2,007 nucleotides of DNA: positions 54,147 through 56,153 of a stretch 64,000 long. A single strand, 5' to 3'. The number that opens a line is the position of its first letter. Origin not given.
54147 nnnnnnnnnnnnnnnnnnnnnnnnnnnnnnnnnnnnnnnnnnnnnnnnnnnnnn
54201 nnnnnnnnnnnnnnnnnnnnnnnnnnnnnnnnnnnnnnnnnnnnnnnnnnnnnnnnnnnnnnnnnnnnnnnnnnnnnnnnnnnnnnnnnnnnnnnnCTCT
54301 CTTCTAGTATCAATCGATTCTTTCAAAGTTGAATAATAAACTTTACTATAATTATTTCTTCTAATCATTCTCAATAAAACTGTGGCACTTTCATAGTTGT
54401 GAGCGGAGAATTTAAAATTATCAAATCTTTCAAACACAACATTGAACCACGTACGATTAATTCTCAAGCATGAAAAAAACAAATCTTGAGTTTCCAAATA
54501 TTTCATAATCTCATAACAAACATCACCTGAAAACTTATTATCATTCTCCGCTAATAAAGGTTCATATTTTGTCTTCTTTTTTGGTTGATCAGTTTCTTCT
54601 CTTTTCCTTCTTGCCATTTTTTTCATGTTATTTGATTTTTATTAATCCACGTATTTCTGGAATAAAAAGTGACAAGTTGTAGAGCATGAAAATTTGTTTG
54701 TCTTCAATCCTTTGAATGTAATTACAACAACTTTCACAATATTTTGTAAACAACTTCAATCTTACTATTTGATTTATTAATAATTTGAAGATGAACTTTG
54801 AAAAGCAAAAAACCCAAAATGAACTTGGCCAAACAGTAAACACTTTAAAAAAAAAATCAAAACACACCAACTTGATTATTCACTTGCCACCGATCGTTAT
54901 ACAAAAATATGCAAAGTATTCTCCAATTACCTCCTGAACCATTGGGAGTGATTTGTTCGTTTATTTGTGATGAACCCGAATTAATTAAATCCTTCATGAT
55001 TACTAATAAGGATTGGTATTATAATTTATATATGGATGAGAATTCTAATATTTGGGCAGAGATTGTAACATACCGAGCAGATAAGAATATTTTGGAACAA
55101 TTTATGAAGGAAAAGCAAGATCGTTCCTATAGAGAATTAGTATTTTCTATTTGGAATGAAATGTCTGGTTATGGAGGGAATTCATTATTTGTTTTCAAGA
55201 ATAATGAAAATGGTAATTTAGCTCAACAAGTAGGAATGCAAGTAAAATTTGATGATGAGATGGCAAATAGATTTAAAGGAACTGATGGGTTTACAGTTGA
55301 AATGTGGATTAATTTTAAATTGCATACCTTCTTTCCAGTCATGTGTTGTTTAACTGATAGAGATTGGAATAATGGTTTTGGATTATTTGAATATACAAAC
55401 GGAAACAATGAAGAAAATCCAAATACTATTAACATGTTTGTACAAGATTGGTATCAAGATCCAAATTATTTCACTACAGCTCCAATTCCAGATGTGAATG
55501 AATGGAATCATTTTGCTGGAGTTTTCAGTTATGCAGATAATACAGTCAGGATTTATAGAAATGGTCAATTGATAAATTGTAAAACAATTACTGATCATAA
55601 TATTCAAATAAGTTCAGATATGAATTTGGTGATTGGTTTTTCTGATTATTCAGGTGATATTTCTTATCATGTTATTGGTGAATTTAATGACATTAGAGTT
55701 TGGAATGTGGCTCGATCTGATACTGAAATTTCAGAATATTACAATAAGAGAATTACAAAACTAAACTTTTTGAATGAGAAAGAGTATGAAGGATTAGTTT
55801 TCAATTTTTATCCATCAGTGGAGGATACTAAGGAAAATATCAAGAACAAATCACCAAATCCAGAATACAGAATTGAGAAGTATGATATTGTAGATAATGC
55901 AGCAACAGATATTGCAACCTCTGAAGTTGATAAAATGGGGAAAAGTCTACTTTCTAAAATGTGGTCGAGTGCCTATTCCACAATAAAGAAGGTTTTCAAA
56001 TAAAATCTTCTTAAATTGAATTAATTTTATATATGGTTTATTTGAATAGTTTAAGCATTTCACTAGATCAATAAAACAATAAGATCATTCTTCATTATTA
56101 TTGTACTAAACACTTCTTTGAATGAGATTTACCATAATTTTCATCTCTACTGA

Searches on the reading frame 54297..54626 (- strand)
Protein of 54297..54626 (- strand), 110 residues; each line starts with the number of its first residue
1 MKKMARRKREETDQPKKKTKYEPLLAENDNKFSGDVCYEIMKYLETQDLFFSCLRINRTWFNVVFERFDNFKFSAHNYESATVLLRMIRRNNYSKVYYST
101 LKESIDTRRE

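Call 64: search_protein_families(library=pfam, proteins=[window:54297-54626:-], max_evalue=10)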
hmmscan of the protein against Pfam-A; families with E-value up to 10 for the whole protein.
seq(110 aa): 1 family
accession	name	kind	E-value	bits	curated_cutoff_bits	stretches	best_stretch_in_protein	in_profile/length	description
PF12937.12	F-box-like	-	0.19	12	24.3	1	35-66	7-37/47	F-box-like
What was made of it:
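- Tried and rejected: Not supported: best F-box-like E = 0.19 (call 64).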

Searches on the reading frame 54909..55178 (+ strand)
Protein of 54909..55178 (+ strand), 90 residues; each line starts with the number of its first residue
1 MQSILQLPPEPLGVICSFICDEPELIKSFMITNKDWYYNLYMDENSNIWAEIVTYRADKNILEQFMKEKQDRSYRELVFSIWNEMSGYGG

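Call 64: search_protein_families(library=pfam, proteins=[window:54909-55178:+], max_evalue=10)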
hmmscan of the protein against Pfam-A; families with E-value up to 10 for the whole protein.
seq(90 aa): 1 family
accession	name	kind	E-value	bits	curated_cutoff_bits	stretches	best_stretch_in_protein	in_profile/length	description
PF21967.1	MGS_C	-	0.021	15.5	27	1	27-82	37-83/110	Mannosylglycerate synthase C-terminal domain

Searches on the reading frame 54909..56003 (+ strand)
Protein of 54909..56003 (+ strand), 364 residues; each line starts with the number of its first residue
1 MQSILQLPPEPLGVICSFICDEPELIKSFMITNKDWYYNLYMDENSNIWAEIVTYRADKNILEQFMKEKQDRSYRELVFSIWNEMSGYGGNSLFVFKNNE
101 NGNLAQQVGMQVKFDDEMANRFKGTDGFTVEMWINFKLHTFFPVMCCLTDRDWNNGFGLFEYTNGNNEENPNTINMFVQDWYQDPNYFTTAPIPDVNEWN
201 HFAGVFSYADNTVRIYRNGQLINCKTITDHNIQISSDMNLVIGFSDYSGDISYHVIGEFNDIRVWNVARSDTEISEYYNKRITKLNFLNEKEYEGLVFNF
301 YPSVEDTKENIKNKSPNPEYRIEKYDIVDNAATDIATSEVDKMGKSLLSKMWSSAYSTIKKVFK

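Call 11: find_encoding_contigs(protein=window:54909-56003:+, flank=3000, max_places=3)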
Protein window:54909-56003:+ (364 aa): no gene with exactly this product is on record in the collection.

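Call 19: search_protein_families(library=pfam, max_evalue=0.001, proteins=[window:54909-56003:+])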
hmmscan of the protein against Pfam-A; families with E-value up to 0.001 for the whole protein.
window:54909-56003:+ (364 aa): 2 families
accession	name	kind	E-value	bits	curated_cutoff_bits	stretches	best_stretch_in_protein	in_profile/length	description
PF13385.13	Laminin_G_3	-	6.3e-17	62.5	27.6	1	120-275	12-151/151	Concanavalin A-like lectin/glucanases superfamily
PF00354.24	Pentaxin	-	7.3e-05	23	25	1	189-290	75-179/194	Pentaxin family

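Call 87: list_cluster_members(proteins=[P0323, window:54909-56003:+, window:63389-63946:-, window:47096-47998:+, window:10596-11546:+, window:2346-3305:+, window:28493-29128:-, window:15856-16473:-, window:3675-5159:+, window:44291-45793:-])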
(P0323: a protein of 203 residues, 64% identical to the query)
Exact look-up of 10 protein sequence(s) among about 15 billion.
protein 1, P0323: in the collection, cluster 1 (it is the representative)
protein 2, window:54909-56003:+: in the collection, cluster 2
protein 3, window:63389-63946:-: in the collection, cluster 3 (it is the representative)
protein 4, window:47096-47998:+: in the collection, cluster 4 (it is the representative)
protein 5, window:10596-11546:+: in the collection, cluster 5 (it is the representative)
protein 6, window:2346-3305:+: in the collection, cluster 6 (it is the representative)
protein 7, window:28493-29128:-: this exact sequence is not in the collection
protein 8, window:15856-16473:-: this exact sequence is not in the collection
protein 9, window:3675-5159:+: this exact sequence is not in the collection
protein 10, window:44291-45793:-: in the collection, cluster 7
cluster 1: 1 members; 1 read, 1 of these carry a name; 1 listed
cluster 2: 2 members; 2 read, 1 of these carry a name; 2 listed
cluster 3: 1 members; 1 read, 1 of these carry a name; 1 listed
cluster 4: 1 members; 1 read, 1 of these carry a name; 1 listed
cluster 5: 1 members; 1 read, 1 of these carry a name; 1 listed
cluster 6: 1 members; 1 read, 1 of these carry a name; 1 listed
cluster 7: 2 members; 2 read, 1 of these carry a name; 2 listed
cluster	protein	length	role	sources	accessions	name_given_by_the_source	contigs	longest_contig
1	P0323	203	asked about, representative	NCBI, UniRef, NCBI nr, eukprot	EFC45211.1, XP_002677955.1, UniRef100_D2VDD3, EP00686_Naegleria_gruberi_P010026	rho family small GTPase [Naegleria gruberi] | Rho family small GTPase n=1 Tax=Naegleria gruberi TaxID=5762 RepID=D2VDD3_NAEGR | XP_002677955.1 rho family small GTPase [Naegleria gruberi strain NEG-M]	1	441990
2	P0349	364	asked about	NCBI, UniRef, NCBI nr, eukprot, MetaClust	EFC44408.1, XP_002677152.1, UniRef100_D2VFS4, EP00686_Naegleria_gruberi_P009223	predicted protein [Naegleria gruberi] | Predicted protein n=1 Tax=Naegleria gruberi TaxID=5762 RepID=D2VFS4_NAEGR | uncharacterized protein NAEGRDRAFT_67726 [Naegleria gruberi]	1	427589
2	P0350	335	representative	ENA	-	-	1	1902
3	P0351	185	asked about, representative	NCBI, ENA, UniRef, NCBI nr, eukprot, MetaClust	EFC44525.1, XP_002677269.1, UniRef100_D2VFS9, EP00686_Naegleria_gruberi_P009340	predicted protein [Naegleria gruberi] | Predicted protein n=1 Tax=Naegleria gruberi TaxID=5762 RepID=D2VFS9_NAEGR | uncharacterized protein NAEGRDRAFT_67730 [Naegleria gruberi]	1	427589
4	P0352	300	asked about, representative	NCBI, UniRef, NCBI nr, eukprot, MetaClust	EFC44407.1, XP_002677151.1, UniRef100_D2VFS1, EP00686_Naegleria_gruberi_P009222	predicted protein [Naegleria gruberi] | Predicted protein n=1 Tax=Naegleria gruberi TaxID=5762 RepID=D2VFS1_NAEGR | uncharacterized protein NAEGRDRAFT_56166 [Naegleria gruberi]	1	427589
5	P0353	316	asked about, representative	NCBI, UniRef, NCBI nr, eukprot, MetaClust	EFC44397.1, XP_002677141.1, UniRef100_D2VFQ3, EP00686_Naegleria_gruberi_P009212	Hypothetical protein NAEGRDRAFT_49165 [Naegleria gruberi] | F-box domain-containing protein n=1 Tax=Naegleria gruberi TaxID=5762 RepID=D2VFQ3_NAEGR | uncharacterized protein NAEGRDRAFT_49165 [Naegleria gruberi]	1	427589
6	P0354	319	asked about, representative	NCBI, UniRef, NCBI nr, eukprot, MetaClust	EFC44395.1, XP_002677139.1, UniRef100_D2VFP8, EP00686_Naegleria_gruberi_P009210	predicted protein [Naegleria gruberi] | Predicted protein n=1 Tax=Naegleria gruberi TaxID=5762 RepID=D2VFP8_NAEGR | uncharacterized protein NAEGRDRAFT_49162 [Naegleria gruberi]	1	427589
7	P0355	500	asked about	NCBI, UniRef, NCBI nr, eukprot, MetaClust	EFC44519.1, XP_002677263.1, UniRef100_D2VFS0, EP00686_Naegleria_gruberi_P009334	predicted protein [Naegleria gruberi] | Predicted protein n=1 Tax=Naegleria gruberi TaxID=5762 RepID=D2VFS0_NAEGR | uncharacterized protein NAEGRDRAFT_49176 [Naegleria gruberi]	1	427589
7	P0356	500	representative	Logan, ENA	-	-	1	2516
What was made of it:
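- Checked: The organism is Naegleria gruberi, not an early-diverging fungus (call 87).
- Six window ORFs are exact N. gruberi NEG-M RefSeq proteins on one 427,589-bp scaffold (call 87).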
